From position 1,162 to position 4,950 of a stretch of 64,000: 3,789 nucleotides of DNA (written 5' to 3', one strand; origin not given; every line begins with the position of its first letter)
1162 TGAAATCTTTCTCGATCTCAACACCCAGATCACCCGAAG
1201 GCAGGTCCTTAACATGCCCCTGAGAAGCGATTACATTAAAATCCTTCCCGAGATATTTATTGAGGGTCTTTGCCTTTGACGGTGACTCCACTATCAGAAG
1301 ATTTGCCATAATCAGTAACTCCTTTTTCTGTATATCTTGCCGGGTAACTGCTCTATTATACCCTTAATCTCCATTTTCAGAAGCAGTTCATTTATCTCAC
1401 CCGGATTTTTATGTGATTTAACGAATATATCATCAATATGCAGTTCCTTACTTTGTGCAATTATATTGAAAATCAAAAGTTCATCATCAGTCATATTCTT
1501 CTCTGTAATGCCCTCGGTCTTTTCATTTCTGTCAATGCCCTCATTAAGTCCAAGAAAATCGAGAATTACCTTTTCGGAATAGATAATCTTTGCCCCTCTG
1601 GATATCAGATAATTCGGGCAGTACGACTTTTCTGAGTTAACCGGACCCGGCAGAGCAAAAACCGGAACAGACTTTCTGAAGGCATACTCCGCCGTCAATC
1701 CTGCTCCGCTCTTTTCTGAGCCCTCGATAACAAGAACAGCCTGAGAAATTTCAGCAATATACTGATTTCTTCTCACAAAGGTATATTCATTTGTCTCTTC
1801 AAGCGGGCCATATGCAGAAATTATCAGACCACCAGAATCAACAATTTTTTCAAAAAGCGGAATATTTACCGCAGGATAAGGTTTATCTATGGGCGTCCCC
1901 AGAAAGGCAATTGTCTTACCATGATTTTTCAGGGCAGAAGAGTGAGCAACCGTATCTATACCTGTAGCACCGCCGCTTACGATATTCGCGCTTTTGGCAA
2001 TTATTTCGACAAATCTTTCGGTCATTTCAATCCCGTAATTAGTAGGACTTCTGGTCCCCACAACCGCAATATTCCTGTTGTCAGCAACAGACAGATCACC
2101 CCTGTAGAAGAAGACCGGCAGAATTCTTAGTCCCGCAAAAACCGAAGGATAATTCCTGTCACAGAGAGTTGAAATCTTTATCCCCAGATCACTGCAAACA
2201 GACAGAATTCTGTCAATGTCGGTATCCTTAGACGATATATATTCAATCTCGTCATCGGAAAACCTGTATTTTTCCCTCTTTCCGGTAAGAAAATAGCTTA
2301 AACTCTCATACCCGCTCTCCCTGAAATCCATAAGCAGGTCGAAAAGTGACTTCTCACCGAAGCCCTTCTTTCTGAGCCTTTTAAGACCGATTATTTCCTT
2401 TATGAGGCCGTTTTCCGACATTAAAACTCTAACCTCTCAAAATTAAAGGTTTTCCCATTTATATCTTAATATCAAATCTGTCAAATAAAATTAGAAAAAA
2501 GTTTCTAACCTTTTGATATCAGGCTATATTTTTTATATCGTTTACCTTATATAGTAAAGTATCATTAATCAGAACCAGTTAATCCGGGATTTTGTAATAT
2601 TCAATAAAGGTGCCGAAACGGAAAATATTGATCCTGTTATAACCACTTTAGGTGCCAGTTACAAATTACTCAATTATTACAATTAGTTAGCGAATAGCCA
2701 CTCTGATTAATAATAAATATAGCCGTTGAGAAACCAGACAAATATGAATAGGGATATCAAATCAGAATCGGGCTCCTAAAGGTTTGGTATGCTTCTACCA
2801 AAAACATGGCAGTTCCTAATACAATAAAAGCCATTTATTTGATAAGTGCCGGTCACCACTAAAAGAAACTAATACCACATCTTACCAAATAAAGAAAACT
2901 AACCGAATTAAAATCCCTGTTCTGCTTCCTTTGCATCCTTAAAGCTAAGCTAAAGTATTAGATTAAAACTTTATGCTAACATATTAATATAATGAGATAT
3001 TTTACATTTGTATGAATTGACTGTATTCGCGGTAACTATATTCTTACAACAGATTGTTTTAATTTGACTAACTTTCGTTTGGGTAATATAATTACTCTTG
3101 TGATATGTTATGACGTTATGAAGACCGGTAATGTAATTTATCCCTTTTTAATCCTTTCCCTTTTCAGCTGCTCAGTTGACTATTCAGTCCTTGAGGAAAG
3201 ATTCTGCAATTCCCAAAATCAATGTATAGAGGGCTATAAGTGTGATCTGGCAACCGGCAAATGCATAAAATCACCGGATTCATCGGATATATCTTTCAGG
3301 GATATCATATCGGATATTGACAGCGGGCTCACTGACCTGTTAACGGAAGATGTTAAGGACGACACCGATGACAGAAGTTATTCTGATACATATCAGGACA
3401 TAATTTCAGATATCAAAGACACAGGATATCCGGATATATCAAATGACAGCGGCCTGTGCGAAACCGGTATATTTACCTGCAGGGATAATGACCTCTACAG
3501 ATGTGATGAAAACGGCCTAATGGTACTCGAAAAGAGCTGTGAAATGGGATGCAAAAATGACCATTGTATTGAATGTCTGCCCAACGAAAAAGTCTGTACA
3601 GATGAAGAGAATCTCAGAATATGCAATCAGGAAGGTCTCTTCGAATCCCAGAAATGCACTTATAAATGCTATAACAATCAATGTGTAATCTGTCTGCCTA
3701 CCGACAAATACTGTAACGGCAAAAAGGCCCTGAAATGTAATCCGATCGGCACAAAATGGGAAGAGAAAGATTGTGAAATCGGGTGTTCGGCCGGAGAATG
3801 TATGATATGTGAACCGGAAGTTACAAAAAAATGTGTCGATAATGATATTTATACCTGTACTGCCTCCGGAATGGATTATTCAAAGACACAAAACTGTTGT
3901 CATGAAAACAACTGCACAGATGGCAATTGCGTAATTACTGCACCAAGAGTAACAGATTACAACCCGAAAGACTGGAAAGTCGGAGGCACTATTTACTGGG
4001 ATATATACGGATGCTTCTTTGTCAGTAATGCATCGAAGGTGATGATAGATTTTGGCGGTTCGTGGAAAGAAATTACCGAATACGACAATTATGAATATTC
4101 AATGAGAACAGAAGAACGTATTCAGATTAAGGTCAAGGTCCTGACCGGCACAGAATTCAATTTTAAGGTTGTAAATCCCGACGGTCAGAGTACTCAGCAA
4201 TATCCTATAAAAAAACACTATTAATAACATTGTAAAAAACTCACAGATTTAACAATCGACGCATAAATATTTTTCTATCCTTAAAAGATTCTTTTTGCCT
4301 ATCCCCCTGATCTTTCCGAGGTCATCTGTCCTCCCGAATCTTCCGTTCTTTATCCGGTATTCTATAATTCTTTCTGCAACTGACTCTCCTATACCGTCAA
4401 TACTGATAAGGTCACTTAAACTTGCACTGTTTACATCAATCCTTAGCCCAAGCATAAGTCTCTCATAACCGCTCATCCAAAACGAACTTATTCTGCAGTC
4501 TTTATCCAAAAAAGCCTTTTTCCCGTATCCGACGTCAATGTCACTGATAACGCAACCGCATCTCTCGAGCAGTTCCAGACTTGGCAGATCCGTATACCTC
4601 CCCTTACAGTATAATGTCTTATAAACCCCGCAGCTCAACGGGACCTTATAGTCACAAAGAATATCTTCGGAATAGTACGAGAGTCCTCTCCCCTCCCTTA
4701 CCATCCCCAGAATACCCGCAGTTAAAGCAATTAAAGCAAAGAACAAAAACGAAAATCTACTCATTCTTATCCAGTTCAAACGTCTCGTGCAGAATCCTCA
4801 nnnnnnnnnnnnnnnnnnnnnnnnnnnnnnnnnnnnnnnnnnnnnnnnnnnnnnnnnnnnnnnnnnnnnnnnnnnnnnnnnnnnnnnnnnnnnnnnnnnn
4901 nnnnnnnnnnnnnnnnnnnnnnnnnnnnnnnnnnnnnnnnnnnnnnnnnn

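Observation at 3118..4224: Lipoprotein built from four tandem Cys-rich modules with fixed Cys spacing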

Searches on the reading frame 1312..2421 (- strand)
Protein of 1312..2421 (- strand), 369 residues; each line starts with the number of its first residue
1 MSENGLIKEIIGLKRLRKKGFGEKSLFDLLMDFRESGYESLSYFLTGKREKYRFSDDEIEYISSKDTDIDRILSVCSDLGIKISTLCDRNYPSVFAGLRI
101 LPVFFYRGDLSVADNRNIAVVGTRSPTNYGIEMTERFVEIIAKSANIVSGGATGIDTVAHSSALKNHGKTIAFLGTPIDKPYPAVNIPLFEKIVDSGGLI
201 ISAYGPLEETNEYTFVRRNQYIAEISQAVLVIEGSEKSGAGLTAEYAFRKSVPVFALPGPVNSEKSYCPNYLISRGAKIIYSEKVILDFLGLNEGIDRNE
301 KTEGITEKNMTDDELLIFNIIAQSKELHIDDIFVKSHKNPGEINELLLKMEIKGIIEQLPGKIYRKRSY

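Call 76: search_protein_families(library=pfam, proteins=[window:1312-2421:-], max_evalue=0.001)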
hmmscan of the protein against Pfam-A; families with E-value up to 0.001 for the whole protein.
window:1312-2421:- (369 aa): 3 families
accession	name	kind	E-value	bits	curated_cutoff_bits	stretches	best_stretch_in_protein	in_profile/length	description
PF02481.21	DNA_processg_A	-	7.2e-59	199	29.6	1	76-281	2-211/212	DNA recombination-mediator protein A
PF17782.7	DprA_WH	-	3.3e-06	27.5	22.9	1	311-362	11-61/61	DprA winged helix domain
PF12694.12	cpYpsA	-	0.00086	19.5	26.2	0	147-257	1-96/145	Circularly permutated YpsA SLOG family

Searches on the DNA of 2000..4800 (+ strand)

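Call 11: search_rna_families(source=window, start=2000, end=4800, threshold=evalue, max_evalue=1)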
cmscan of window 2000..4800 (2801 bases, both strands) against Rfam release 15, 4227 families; matches with E-value up to 1: 0.
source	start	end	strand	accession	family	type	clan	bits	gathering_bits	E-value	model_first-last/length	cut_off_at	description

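Call 82: search_dna_similar(query=window:2540-3070:+, collection=phages, mode=distant, max_rows=5)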
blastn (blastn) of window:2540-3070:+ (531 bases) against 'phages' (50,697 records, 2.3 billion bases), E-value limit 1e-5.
No match.
